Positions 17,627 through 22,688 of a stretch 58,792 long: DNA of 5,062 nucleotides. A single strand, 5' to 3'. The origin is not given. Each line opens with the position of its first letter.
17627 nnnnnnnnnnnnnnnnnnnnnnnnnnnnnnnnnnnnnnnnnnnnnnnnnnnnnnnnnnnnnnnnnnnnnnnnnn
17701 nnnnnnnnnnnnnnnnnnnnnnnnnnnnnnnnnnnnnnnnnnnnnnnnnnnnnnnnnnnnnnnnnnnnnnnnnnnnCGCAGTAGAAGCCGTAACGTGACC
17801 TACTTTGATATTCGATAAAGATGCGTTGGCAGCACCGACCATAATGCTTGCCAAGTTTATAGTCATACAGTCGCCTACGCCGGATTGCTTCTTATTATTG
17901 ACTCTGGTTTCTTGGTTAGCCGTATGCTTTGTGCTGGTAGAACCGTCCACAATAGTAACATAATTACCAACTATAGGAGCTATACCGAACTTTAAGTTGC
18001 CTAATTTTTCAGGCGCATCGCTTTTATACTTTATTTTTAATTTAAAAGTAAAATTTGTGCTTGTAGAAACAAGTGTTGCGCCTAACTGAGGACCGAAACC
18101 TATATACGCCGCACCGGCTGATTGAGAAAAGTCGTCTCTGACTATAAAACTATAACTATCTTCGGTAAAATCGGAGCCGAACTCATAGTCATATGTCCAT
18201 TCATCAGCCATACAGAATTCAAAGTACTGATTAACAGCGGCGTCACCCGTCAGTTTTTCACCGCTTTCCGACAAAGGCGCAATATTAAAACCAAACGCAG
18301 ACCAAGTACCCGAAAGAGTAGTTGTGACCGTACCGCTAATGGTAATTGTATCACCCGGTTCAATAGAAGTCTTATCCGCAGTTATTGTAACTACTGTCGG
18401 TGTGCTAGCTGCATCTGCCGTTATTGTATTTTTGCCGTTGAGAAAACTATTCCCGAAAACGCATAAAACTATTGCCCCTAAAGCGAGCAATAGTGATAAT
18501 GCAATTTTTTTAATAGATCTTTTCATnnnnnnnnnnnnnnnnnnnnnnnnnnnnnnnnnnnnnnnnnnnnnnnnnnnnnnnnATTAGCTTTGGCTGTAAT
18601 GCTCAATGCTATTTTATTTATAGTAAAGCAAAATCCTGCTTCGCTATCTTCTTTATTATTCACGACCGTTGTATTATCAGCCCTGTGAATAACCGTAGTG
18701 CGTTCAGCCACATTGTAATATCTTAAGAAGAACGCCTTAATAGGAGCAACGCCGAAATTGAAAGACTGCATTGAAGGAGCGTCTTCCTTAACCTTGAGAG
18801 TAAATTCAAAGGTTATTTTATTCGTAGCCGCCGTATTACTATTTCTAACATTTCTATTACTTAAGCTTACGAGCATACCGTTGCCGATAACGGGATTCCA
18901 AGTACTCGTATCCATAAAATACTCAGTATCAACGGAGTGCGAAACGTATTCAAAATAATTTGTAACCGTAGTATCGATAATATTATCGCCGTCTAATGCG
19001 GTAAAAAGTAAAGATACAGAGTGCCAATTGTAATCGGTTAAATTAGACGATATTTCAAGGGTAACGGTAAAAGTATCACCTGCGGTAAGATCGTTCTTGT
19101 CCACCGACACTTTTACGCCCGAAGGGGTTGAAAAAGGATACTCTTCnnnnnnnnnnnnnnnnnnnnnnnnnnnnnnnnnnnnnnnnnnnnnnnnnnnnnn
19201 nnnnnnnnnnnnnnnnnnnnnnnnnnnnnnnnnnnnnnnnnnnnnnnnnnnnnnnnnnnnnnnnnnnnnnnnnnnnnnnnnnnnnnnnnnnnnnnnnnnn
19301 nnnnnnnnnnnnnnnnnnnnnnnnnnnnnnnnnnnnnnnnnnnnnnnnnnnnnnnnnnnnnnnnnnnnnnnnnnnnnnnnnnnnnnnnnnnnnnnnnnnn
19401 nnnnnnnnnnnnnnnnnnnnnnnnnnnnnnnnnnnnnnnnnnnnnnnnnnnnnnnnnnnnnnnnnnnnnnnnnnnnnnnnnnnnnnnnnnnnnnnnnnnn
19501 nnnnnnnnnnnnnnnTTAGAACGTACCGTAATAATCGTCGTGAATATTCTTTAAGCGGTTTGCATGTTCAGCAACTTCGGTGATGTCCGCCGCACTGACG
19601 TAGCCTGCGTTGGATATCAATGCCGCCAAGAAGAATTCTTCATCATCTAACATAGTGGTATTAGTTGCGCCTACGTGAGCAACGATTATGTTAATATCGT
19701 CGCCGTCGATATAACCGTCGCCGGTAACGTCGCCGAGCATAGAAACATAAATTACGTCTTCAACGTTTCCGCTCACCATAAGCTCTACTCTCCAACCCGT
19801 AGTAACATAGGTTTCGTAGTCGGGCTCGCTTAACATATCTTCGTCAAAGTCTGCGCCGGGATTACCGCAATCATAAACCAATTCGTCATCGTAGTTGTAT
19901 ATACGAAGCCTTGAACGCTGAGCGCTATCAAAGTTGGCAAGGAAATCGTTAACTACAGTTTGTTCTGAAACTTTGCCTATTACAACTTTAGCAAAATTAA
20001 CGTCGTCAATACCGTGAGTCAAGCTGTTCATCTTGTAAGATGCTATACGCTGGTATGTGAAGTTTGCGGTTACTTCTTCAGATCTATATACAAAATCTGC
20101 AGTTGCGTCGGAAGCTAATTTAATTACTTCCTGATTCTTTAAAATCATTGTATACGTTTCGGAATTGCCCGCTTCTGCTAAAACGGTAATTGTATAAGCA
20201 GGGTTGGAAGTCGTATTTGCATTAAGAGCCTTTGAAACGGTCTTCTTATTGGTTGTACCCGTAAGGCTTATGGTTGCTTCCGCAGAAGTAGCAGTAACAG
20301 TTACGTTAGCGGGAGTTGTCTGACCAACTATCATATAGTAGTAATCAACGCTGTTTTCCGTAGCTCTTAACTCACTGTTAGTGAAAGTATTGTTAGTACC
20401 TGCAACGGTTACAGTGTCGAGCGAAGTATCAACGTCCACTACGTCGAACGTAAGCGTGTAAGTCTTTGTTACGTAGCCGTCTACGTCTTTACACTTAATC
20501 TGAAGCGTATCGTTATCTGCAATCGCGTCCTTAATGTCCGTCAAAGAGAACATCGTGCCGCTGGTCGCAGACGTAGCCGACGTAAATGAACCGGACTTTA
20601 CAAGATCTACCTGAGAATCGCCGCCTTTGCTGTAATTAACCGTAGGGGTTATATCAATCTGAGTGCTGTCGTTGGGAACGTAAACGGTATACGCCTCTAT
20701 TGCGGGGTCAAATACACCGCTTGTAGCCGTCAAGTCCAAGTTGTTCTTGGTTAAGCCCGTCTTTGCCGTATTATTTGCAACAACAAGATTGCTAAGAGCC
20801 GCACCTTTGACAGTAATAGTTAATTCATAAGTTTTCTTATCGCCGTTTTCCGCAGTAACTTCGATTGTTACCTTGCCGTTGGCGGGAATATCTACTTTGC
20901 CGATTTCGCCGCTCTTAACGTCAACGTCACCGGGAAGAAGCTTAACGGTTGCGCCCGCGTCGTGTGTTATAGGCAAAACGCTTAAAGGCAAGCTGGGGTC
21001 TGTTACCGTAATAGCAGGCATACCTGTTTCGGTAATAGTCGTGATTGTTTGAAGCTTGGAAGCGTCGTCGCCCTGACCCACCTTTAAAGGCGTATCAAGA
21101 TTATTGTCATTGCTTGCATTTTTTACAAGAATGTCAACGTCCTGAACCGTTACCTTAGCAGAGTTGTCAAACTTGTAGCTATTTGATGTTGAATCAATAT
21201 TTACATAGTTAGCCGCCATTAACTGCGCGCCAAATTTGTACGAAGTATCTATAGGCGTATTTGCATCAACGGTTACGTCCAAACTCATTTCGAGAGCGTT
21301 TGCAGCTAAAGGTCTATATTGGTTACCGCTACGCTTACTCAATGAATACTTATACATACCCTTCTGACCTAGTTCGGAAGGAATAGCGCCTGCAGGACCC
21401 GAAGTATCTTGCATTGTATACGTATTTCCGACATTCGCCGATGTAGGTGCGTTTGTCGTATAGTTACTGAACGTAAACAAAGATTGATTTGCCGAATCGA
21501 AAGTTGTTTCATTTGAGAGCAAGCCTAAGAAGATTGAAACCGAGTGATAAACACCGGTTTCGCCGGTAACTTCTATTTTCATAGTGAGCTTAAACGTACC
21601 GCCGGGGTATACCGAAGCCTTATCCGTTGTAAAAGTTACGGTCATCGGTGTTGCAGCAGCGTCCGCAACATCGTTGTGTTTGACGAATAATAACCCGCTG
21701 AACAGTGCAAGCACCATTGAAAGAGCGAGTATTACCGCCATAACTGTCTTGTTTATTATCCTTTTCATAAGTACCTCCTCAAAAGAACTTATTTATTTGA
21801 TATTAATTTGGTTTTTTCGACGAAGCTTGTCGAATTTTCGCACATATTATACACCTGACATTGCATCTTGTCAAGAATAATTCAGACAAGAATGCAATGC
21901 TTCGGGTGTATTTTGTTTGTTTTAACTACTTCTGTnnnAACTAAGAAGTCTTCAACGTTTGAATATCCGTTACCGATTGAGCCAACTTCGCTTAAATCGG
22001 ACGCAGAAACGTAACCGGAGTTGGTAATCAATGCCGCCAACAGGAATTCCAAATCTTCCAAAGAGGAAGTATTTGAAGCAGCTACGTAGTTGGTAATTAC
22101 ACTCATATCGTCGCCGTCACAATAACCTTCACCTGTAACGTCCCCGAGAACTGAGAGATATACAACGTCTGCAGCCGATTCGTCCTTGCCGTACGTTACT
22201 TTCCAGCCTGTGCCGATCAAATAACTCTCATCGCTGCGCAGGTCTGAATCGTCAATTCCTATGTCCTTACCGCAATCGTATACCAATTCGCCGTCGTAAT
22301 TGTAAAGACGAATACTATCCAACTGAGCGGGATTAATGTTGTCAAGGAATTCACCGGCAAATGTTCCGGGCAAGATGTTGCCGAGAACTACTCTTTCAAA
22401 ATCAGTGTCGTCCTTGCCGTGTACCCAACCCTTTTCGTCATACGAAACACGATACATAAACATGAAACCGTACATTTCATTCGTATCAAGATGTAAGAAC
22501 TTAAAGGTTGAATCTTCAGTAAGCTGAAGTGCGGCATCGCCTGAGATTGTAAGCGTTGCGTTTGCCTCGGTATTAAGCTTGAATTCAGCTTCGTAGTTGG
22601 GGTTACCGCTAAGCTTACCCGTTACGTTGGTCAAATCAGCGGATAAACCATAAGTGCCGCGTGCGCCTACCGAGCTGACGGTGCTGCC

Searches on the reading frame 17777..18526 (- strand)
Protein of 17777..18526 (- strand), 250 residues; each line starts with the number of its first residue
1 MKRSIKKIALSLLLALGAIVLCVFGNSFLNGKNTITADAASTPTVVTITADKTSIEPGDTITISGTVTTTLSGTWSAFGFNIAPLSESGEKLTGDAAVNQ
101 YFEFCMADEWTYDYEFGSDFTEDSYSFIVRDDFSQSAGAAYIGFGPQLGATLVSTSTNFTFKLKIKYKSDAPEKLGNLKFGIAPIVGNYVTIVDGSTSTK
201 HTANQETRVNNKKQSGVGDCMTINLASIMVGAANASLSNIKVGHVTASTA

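Call 49: search_protein_families(library=pfam, proteins=[window:17777-18526:-], max_evalue=10)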
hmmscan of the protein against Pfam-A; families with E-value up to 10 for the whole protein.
window:17777-18526:- (250 aa): 1 family
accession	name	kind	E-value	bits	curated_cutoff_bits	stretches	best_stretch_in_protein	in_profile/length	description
PF24149.1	K1-lyase_Rider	-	0.057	14.2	27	1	34-65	4-34/89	K1 capsule-specific polysaccharide lyase, Rider domain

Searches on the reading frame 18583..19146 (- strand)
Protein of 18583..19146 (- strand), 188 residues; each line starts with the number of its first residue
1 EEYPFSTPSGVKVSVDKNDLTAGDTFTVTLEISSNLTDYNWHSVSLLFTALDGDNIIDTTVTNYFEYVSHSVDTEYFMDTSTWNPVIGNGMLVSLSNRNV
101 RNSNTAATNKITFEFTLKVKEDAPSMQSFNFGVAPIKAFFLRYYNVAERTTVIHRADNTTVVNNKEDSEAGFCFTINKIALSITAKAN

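Call 49: search_protein_families(library=pfam, proteins=[window:18583-19146:-], max_evalue=10)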
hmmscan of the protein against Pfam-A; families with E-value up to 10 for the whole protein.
seq(188 aa): 6 families
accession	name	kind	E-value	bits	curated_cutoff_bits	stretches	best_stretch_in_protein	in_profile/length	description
PF13584.12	BatD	-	0.011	16.8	24.1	1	13-62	1-47/92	BatD DUF11 like domain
PF17961.7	Big_8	-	0.021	15.4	22.9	1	11-40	12-41/103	Bacterial Ig domain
PF19078.6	Big_12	-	0.027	15.1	27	1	10-45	6-41/102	Bacterial Ig-like domain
PF00963.24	Cohesin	-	0.03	15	24.1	1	11-34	1-24/139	Cohesin domain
PF02752.27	Arrestin_C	-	0.091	13.5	27.7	1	11-45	7-40/137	Arrestin (or S-antigen), C-terminal domain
PF09394.16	Inhibitor_I42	-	0.13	13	27.2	1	20-69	2-44/91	Chagasin family peptidase inhibitor I42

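Call 52: search_solved_structures(query=A4, max_evalue=10)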
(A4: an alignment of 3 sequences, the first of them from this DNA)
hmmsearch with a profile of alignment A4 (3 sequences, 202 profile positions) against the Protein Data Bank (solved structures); distinct sequences matched with E-value up to 10: 0.
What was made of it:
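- On Cohesin (PF00963), for the neighbours' shared N-terminal domain: No PDB hit with the three-sequence profile (call 52).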

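Call 63: find_homologous_proteins(query=A4, max_evalue=0.001)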
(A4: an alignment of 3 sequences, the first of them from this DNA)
Query A4 (3 sequences) (188 aa, profile of the alignment): 1 proteins with E <= 0.001 among 7155 candidates.
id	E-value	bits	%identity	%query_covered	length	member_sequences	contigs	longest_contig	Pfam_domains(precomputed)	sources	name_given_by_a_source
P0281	5.9e-57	211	72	100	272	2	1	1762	-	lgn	-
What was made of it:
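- On Cohesin (PF00963), for the neighbours' shared N-terminal domain: Only one homologue was found (call 63).
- Closest known: X-module-dockerin. Different: No cohesin partner was identified (calls 49, 52, 63).
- The neighbours' shared domain gave only 15 bits over 24 positions for PF00963, no PDB hit and one homologue (calls 49, 52, 63).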

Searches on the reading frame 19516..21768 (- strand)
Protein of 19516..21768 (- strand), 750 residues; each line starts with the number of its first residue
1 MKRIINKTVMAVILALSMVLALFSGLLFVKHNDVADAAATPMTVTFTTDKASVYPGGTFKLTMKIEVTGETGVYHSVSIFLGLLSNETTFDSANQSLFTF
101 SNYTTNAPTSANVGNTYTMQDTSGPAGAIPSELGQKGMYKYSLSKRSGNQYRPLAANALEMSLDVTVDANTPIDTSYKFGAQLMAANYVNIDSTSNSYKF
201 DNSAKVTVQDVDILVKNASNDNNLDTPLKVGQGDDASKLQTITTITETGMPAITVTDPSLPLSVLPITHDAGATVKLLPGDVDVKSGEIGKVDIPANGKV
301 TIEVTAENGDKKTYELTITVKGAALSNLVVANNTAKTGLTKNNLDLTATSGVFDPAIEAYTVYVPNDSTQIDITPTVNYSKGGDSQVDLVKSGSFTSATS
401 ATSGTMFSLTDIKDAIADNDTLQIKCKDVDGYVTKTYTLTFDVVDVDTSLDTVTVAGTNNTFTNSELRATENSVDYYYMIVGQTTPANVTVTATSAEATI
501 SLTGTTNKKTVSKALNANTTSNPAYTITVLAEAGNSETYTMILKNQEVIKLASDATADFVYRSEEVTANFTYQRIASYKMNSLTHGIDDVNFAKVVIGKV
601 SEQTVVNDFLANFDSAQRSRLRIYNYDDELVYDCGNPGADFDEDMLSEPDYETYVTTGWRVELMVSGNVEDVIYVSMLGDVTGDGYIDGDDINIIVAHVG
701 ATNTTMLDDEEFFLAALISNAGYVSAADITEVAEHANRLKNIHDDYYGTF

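Call 17: search_protein_families(library=pfam, proteins=[window:19516-21768:-], max_evalue=0.001)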
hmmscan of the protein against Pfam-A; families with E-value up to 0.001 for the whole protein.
window:19516-21768:- (750 aa): 1 family
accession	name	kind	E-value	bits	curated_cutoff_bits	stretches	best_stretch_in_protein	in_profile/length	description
PF12733.13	Cadherin-like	-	2e-09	38.2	24.2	2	343-441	3-86/89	Cadherin-like beta sandwich domain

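Call 44: find_encoding_contigs(protein=window:19516-21768:-, flank=3000, max_places=4)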
Protein window:19516-21768:- (750 aa): no gene with exactly this product is on record in the collection.

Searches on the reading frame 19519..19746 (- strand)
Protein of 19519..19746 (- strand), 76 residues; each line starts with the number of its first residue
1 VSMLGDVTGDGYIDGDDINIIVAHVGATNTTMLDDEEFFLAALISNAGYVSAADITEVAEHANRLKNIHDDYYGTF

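Call 49: search_protein_families(library=pfam, proteins=[window:19519-19746:-], max_evalue=10)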
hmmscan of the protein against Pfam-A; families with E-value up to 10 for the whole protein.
seq(76 aa): 2 families
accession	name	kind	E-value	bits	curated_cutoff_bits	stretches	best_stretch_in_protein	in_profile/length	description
PF00404.24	Dockerin_1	-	0.013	16.1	22.9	1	4-57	1-51/57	Dockerin type I domain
PF09644.15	Mg296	-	0.03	14.9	25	1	34-70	47-84/126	Mg296 protein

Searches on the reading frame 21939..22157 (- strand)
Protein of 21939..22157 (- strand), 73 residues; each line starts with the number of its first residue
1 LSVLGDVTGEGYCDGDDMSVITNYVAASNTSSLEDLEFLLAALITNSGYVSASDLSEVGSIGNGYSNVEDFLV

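Call 49: search_protein_families(library=pfam, proteins=[window:21939-22157:-], max_evalue=10)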
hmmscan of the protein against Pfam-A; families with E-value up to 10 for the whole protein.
seq(73 aa): 2 families
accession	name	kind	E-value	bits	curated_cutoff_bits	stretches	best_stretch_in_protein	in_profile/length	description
PF00404.24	Dockerin_1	-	0.0054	17.3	22.9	1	4-58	1-52/57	Dockerin type I domain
PF03491.18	5HT_transport_N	-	0.23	12.1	23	1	51-68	10-27/41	Serotonin (5-HT) neurotransmitter transporter, N-terminus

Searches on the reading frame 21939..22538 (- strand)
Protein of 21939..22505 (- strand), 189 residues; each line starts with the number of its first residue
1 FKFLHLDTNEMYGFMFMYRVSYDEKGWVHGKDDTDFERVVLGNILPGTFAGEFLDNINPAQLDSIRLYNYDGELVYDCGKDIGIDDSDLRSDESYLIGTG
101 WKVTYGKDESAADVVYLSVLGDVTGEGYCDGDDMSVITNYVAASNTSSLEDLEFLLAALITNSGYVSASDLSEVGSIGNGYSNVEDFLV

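Call 49: search_protein_families(library=pfam, proteins=[window:21939-22505:-], max_evalue=10)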
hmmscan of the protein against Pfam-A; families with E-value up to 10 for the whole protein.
seq(189 aa): 1 family
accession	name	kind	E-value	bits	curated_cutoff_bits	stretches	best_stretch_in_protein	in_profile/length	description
PF00404.24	Dockerin_1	-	0.1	13.3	22.9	1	120-174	1-52/57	Dockerin type I domain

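Call 67: find_related_loci(query=A5, collection=metagenome_contigs, flank=10000)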
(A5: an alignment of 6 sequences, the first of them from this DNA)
Query A5 (200 aa) in metagenome_contigs; peptide patterns used: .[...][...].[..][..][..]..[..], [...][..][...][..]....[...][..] (x = any residue, [..] = any of these).
51 stretches matched a pattern, but none encodes a relative of the query by tblastn (E <= 1e-3).
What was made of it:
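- Tried and rejected: The metagenome scan for orthologous 3' ends, meant to test synteny, found no relatives (call 67).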
